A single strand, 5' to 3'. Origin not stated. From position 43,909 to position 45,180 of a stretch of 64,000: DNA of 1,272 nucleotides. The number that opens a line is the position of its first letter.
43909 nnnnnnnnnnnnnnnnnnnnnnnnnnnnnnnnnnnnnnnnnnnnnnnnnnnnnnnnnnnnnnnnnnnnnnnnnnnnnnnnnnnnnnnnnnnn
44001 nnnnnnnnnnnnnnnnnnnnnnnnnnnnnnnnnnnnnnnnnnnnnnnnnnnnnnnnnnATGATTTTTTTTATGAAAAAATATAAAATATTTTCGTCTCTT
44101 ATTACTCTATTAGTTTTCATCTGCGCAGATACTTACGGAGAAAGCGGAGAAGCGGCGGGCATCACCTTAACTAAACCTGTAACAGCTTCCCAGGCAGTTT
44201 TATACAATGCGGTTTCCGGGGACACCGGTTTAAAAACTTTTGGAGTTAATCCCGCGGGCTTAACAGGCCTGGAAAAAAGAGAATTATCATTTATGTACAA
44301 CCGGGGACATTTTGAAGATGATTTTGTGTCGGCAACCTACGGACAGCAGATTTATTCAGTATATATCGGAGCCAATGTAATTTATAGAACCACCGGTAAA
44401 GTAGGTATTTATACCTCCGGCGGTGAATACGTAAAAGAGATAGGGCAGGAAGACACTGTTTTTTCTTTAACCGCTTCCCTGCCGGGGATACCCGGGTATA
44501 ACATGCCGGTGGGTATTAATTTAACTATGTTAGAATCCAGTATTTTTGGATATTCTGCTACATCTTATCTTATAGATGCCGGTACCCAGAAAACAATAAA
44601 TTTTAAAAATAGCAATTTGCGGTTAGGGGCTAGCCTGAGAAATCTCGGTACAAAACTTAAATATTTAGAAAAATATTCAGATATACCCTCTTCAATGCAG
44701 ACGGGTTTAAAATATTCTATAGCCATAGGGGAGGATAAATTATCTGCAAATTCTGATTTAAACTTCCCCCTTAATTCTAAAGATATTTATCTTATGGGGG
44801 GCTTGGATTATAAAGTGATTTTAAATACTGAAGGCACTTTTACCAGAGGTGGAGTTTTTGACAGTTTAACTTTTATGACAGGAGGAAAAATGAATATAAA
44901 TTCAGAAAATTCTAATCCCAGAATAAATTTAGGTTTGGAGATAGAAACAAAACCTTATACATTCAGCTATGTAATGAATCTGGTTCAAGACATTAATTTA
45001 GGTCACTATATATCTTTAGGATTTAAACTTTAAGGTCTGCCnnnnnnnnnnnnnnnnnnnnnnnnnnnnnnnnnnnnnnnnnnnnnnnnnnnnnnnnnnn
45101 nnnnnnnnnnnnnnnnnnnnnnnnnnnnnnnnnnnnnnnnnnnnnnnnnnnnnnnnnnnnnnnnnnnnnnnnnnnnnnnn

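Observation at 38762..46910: Tightly coupled trio: giant SBBP/cadherin-repeat adhesin with T9SS-type CTD, PorP/SprF-like outer-membrane partner, and AAA+ ATPase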

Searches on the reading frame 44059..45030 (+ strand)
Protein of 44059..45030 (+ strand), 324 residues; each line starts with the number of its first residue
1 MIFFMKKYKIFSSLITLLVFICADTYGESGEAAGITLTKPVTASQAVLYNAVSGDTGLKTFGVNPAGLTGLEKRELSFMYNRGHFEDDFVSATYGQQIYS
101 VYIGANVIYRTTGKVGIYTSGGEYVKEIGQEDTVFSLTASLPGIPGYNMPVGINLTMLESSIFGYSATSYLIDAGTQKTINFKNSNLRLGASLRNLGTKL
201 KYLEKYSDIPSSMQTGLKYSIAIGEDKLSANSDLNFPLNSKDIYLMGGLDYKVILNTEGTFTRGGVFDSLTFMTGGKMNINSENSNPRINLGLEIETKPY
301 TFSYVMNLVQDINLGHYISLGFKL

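Call 6: search_protein_families(library=pfam, proteins=[window:44059-45030:+], max_evalue=0.1)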
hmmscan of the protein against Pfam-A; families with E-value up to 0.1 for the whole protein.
window:44059-45030:+ (324 aa): 0 families

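Call 7: search_protein_families(library=ncbifam, proteins=[window:44059-45030:+], max_evalue=0.1)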
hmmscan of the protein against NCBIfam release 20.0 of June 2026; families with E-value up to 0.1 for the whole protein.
window:44059-45030:+ (324 aa): 3 families
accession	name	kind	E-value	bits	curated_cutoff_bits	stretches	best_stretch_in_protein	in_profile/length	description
NF033709.1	PorV_fam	subfamily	3.3e-13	49.9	90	1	62-257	33-229/326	PorV/PorQ family protein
NF033711.1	T9SS_PorQ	equivalog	2.7e-11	43.1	220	1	16-219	8-211/335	type IX secretion system protein PorQ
NF033710.1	T9SS_OM_PorV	equivalog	0.00087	18.6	250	1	178-235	186-246/367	type IX secretion system outer membrane channel protein PorV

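Call 19: find_homologous_proteins(query=window:44059-45030:+)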
Query window:44059-45030:+ (324 aa): 2 proteins with E <= 0.001 among 1930 candidates.
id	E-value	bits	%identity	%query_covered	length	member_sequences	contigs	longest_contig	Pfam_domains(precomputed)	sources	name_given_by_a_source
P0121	1.2e-204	696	100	99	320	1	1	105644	-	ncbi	ncbi:MAG: hypothetical protein ACQEQC_00320 [Elusimicrobiota bacterium]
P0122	3.0e-130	452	63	99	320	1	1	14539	-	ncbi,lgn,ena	-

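Call 32: predict_structure(alignment_id=A1)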
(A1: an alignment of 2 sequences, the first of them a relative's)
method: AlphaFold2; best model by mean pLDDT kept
length: 320 residues; sequences in the alignment: 2
mean_pLDDT: 26.0   pTM: 0.15
mean pLDDT of the five models: 26.0, 24.9, 24.8, 24.3, 22.2
residues with pLDDT >= 90: 0; 70-90: 0; 50-70: 0; < 50: 320
segments of 3 or more residues with pLDDT < 50: 1-320
pLDDT, mean of each block of 10 residues (from residue 1): 29 26 24 24 24 25 25 25 29 27 28 25 26 27 26 24 24 25 26 22 24 24 25 24 27 27 28 30 32 26 27 25
secondary structure, 60 per line:
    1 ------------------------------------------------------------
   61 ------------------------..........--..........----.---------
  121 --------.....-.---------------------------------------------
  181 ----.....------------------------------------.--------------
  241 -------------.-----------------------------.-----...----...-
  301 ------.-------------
elements in order: E85-94 E97-106 E129-133 E185-189 E290-292 E297-299

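Call 33: search_protein_representatives(alignment_id=A1)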
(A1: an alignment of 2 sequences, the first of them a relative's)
Query: 2 sequences, 320 profile positions. Proteins with E-value up to 0.001 (for the whole library): 864; up to 1e-10: 119; up to 1e-30: 6. The best 150 are listed.
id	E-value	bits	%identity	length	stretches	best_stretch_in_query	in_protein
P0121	1.2e-197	672.1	-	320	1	1-320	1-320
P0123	5.1e-84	298.7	-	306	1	9-320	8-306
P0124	1.8e-42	162.1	-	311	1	11-319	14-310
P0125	2.5e-38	148.5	-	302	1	9-317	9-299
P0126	1.7e-36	142.5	-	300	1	12-319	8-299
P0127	3.4e-34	134.9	-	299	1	11-318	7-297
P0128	2.4e-29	119.0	-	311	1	4-319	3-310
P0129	3.8e-29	118.3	-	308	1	4-305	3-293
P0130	2.9e-28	115.4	-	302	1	7-319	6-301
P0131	3.8e-27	111.8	-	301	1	4-245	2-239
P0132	2.3e-26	109.2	-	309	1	18-319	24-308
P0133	5.3e-26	108.0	-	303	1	18-234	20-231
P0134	6.8e-26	107.6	-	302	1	25-316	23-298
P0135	1.2e-25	106.8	-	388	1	10-319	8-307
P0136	5.9e-25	104.6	-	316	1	7-320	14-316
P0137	3.5e-24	102.0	-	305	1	4-317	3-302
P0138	2.5e-23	99.2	-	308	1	3-319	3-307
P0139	3.2e-23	98.9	-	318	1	16-316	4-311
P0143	1.0e-18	84.1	-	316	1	9-319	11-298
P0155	3.1e-16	75.9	-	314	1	6-317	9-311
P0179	2.8e-13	66.2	-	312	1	7-314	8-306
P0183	6.7e-13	65.0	-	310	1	11-318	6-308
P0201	4.1e-12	62.4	-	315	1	14-319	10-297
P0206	5.8e-12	61.9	-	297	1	8-319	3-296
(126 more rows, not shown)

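Call 35: search_protein_families(library=ncbifam, alignment_id=A2, max_evalue=0.001)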
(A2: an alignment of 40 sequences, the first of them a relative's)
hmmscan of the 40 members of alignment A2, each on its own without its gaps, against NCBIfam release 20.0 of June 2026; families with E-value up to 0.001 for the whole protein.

A. member 1, P0121 (320 aa): 3 families
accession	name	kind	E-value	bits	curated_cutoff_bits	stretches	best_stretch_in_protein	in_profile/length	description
NF033709.1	PorV_fam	subfamily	3.2e-13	50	90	1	58-253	33-229/326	PorV/PorQ family protein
NF033711.1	T9SS_PorQ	equivalog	2.6e-11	43.1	220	1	12-215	8-211/335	type IX secretion system protein PorQ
NF033710.1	T9SS_OM_PorV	equivalog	0.00085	18.6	250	0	174-231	186-246/367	type IX secretion system outer membrane channel protein PorV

B. families by the number of members that match (of 40 scanned): 8 families
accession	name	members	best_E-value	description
NF033709.1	PorV_fam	40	6e-60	PorV/PorQ family protein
NF033711.1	T9SS_PorQ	39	3.3e-41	type IX secretion system protein PorQ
NF033710.1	T9SS_OM_PorV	39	2.5e-30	type IX secretion system outer membrane channel protein PorV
NF052325.1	PorVQ2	28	6.6e-20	putative type IX sorting system protein PorV2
NF050080.1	pilus_FilD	4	1.5e-05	putative pilus system OmpP1/FadL family transporter FilD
TIGR03519.1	T9SS_PorP_fam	2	2e-07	PorP/SprF family type IX secretion system membrane protein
NF053685.1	BamG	1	0.0008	BamG family beta-barrel-assembly machinery protein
NF012017.0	PRK15473.1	1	0.0009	cobalt-precorrin-4 methyltransferase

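Call 40: find_related_loci(query=A3, collection=genome_contigs, flank=8000)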
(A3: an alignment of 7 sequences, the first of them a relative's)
Query A3 (320 aa) in genome_contigs; peptide patterns used: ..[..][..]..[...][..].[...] (x = any residue, [..] = any of these).
12 stretches matched a pattern; 7 encode a relative of the query (tblastn E <= 1e-3); 7 distinct loci.
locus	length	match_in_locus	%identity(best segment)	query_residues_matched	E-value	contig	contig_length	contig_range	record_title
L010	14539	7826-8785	63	1-320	2e-138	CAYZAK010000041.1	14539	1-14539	MAG TPA_asm: uncultured bacterium isolate binchicken_co32_211 genome assembly, contig: NODE_6793_length_14539_cov_20.105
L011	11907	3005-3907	46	5-320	2e-87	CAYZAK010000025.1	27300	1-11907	MAG TPA_asm: uncultured bacterium isolate binchicken_co32_211 genome assembly, contig: NODE_2321_length_27300_cov_19.328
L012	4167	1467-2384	42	1-320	1e-84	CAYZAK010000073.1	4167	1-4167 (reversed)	MAG TPA_asm: uncultured bacterium isolate binchicken_co32_211 genome assembly, contig: NODE_39912_length_4167_cov_18.316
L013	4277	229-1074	31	25-320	8e-48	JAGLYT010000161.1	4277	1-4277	MAG: bacterium isolate RS_13_36 ZL320.bin.36.fa_161, whole genome shotgun sequence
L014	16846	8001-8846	31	25-320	3e-47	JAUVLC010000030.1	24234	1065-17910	MAG: Clostridia bacterium isolate CSMAG_496 CSMAG_496_k141_813544_length_24234_cov_11.0000, whole genome shotgun sequenc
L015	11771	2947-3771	32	25-318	7e-40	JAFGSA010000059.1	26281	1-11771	MAG: Elusimicrobia bacterium isolate Zod_Metabat.862 k87_11399655, whole genome shotgun sequence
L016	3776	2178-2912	35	52-316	1e-39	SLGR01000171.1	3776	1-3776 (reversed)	MAG: Candidatus Sumerlaeota bacterium isolate CSSed165cm_109 CSSed16-5cm-136823, whole genome shotgun sequence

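Call 49: predict_structure(alignment_id=A2)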
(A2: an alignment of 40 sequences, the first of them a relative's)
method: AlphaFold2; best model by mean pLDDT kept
length: 320 residues; sequences in the alignment: 40
mean_pLDDT: 90.7   pTM: 0.84
mean pLDDT of the five models: 90.7, 90.6, 90.4, 88.9, 88.8
residues with pLDDT >= 90: 245; 70-90: 47; 50-70: 19; < 50: 9
segments of 3 or more residues with pLDDT < 50: 20-25, 257-259
pLDDT, mean of each block of 10 residues (from residue 1): 75 62 61 96 97 97 96 94 94 97 96 90 94 96 92 96 97 96 98 95 96 98 97 94 97 59 89 92 92 95 80 95
secondary structure, 60 per line:
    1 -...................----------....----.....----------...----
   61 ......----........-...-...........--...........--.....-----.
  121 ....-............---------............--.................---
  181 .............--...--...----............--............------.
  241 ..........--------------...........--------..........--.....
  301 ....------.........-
elements in order: H2-20 H31-34 H39-43 H61-66 E71-78 E84-94 E97-107 E110-114 E120-124 E126-137 E147-158 E161-177 E181-193 E196-198 E201-203 E208-219 E222-233 E240-250 E265-275 E284-293 E296-304 E311-319

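Call 52: fold_search(model_id=the predicted structure, library=pdb)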
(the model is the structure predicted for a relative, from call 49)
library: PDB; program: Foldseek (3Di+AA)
matches with E <= 10: 1043; with E <= 0.001: 85
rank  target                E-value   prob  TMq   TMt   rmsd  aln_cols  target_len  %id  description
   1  8gl6_F                2.2e-11  1.00  0.72  0.63   4.7       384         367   13  The Type 9 Secretion System in vitro assembled, RemA-CTD substrate bound complex (released 2024-01-31)
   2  6h3i_F                1.3e-09  1.00  0.73  0.68   4.7       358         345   14  Structural snapshots of the Type 9 protein translocon (released 2018-11-07)
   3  2r89_A                3.7e-06  1.00  0.55  0.50   7.3       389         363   10  Crystal structure of the long-chain fatty acid transporter FadL mutant delta N3 (released 2008-09-23)
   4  2iwv_A                5.5e-06  1.00  0.49  0.55   7.0       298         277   10  Structure of the monomeric outer membrane porin OmpG in the open and closed conformation (released 2006-08-14)
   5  5o68_I                5.5e-06  1.00  0.38  0.45   9.7       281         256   12  Crystal Structure of the Pseudomonas functional amyloid secretion protein FapF - R157A mutant (released 2017-08-23)
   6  4qky                  6.1e-06  1.00  0.44  0.32  11.4       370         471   10  Crystal Structure Analysis of the Membrane Transporter FhaC (released 2014-10-22)
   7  5o68_D                8.7e-06  1.00  0.40  0.46  12.3       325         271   12  Crystal Structure of the Pseudomonas functional amyloid secretion protein FapF - R157A mutant (released 2017-08-23)
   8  5o68_C                9.2e-06  1.00  0.36  0.42  15.2       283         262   14  Crystal Structure of the Pseudomonas functional amyloid secretion protein FapF - R157A mutant (released 2017-08-23)
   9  5o68_K                1.0e-05  1.00  0.37  0.42  15.3       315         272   13  Crystal Structure of the Pseudomonas functional amyloid secretion protein FapF - R157A mutant (released 2017-08-23)
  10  5o68_H                1.1e-05  1.00  0.41  0.47  14.1       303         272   13  Crystal Structure of the Pseudomonas functional amyloid secretion protein FapF - R157A mutant (released 2017-08-23)
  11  5o68_B                1.6e-05  1.00  0.38  0.43  12.3       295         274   13  Crystal Structure of the Pseudomonas functional amyloid secretion protein FapF - R157A mutant (released 2017-08-23)
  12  9n2d_B                1.8e-05  1.00  0.54  0.46   9.8       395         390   12  Cryo-EM structure of an extended F. johnsoniae BAM complex, composite map (released 2025-07-09)
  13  5o68_E                1.8e-05  1.00  0.36  0.41  14.5       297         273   13  Crystal Structure of the Pseudomonas functional amyloid secretion protein FapF - R157A mutant (released 2017-08-23)
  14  5o68_F                1.9e-05  1.00  0.40  0.48   9.8       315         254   12  Crystal Structure of the Pseudomonas functional amyloid secretion protein FapF - R157A mutant (released 2017-08-23)
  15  5o68_G                2.0e-05  1.00  0.38  0.43  13.2       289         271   13  Crystal Structure of the Pseudomonas functional amyloid secretion protein FapF - R157A mutant (released 2017-08-23)
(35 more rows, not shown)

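Call 67: list_cluster_members(proteins=[P0123, P0124, P0125, P0126, P0127, P0128, P0129, P0130, P0132, P0134])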
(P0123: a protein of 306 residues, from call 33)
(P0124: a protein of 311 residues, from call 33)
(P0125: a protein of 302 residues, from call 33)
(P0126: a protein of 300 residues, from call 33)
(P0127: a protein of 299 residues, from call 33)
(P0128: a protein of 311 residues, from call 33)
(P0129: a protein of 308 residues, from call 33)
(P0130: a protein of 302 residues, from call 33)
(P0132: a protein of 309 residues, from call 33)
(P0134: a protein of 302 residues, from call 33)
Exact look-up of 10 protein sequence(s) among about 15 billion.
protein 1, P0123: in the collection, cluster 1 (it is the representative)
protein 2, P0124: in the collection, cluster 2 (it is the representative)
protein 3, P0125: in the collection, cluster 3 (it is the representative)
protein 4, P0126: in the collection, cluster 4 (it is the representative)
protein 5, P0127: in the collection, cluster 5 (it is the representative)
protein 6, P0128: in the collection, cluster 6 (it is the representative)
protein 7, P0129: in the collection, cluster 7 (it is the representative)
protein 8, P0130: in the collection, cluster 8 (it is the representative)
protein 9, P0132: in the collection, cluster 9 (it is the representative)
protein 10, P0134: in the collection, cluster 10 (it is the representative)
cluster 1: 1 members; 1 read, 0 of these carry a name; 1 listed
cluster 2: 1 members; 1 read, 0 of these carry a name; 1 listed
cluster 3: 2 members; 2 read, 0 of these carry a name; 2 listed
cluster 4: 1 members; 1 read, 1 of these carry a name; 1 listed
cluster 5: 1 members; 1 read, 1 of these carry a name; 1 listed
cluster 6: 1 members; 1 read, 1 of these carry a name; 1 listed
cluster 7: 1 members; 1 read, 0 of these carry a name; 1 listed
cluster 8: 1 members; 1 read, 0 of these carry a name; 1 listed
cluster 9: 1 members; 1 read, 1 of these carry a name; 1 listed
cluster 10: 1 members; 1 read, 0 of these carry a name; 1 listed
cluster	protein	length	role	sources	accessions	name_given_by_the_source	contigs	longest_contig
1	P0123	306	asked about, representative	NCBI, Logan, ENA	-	-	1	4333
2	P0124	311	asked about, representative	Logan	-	-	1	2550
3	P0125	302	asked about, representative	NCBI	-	-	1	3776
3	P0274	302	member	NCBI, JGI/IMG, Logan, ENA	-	-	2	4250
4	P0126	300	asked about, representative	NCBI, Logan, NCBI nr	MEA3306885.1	MAG: PorV/PorQ family protein [Elusimicrobiota bacterium] | PorV/PorQ family protein [Elusimicrobiota bacterium]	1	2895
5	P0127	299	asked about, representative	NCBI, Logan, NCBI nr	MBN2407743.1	MAG: PorV/PorQ family protein [Elusimicrobia bacterium] | PorV/PorQ family protein [Elusimicrobiota bacterium]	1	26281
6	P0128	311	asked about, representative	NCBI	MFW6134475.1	MAG: PorV/PorQ family protein [Elusimicrobiota bacterium]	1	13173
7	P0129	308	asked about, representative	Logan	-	-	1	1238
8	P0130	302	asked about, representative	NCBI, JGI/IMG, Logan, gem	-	-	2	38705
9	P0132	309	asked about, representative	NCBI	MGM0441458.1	MAG: PorV/PorQ family protein [Elusimicrobiota bacterium]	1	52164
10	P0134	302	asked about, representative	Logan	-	-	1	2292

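Call 68: find_encoding_contigs(protein=P0132, flank=10000, max_places=2)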
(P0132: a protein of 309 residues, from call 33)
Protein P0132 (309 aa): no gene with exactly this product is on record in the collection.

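Call 69: find_encoding_contigs(protein=P0130, flank=10000, max_places=2)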
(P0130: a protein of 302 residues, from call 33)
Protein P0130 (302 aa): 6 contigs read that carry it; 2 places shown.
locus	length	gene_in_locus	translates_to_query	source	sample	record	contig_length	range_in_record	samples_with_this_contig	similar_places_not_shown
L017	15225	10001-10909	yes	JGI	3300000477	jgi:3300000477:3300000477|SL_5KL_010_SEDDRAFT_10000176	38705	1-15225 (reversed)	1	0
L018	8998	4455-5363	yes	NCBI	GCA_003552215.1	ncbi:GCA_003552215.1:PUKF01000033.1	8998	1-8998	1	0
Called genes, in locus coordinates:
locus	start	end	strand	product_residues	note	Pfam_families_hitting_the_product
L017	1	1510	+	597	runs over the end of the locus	PF12836:HHH_3 (weak)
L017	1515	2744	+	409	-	-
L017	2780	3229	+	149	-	PF00072:Response_reg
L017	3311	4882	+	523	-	PF22148:Fervidolysin_NPro-like, PF00082:Peptidase_S8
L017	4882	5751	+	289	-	-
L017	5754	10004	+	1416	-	PF22148:Fervidolysin_NPro-like, PF00082:Peptidase_S8, PF19190:BACON_2, PF22544:HYDIN_VesB_CFA65-like_Ig, PF22076:Cep192_D6 (faint)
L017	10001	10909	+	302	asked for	-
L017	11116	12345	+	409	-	-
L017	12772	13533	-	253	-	PF07603:Lcl_C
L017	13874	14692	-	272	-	-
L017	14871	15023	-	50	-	-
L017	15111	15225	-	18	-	?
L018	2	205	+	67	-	?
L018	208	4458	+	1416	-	PF22148:Fervidolysin_NPro-like, PF00082:Peptidase_S8, PF19190:BACON_2, PF22544:HYDIN_VesB_CFA65-like_Ig, PF22076:Cep192_D6 (faint)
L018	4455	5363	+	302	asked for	-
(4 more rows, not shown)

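Call 70: find_encoding_contigs(protein=P0128, flank=10000, max_places=2)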
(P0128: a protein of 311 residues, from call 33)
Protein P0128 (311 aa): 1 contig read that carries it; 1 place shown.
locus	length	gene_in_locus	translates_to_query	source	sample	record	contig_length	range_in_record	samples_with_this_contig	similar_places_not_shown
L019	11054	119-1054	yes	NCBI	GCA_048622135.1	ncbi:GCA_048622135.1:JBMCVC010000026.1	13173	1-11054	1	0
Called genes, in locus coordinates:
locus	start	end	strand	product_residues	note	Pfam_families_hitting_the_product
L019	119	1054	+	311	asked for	-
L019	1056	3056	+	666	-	PF06739:SBBP (faint), PF01833:TIG (faint), PF09099:Qn_am_d_aIII (faint)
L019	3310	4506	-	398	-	PF01548:DEDD_Tnp_IS110, PF02371:Transposase_20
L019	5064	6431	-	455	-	-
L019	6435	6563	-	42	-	-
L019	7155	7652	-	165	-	PF05168:HEPN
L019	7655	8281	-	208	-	PF18765:Polbeta (weak), PF01909:NTP_transf_2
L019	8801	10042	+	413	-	PF00109:ketoacyl-synt, PF00108:Thiolase_N (weak), PF02801:Ketoacyl-synt_C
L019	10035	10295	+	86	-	PF00550:PP-binding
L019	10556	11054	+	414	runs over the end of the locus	PF01488:Shikimate_DH, PF01118:Semialdhyde_dh (weak)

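Call 74: search_protein_families(library=padloc, proteins=[window:44059-45030:+], max_evalue=0.01)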
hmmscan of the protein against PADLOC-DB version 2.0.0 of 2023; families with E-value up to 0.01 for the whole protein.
window:44059-45030:+ (324 aa): 0 families

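Call 94: list_cluster_members(proteins=[P0136, P0137, P0138, P0139, P0143, P0155, P0179, P0183, P0201, P0206])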
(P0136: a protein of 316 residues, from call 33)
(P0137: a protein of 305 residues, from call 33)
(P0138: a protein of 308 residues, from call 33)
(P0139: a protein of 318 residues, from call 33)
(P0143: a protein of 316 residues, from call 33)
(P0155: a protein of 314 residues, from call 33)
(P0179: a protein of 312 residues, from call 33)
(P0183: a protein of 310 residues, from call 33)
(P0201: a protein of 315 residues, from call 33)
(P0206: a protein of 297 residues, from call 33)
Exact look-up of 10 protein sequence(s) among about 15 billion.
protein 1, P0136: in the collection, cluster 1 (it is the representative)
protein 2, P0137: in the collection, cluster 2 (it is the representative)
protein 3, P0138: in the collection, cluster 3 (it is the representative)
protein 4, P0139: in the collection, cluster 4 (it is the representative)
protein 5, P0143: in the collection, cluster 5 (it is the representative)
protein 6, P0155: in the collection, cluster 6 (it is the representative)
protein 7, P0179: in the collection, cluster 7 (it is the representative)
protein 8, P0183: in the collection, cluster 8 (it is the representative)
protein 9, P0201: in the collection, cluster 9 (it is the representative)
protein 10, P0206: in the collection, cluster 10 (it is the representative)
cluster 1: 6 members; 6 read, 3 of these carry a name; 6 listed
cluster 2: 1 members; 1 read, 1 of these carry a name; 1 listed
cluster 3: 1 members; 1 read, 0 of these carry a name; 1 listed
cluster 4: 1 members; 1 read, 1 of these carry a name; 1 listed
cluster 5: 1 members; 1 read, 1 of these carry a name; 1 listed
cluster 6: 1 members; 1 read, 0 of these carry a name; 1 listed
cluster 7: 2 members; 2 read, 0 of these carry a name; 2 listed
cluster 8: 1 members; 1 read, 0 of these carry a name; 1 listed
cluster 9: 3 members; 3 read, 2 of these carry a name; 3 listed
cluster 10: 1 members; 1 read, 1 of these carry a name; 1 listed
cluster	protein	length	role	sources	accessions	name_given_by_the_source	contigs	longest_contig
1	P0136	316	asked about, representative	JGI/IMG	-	hypothetical protein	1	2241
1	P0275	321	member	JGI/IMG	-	hypothetical protein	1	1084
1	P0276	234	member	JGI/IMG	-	hypothetical protein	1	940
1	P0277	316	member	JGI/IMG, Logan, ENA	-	-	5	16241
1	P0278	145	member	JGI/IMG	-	-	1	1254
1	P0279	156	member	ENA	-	-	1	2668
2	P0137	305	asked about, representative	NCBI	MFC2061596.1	PorV/PorQ family protein [Elusimicrobiota bacterium]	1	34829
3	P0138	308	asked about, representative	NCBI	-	-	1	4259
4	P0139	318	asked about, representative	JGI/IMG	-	hypothetical protein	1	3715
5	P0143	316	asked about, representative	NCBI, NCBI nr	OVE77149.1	hypothetical protein BVX98_03410 [bacterium F11]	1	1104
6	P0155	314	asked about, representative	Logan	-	-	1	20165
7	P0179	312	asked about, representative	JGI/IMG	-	-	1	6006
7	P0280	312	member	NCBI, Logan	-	-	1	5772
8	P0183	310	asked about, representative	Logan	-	-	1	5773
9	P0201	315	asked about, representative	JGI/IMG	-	hypothetical protein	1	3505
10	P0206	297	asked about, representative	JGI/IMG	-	long-subunit fatty acid transport protein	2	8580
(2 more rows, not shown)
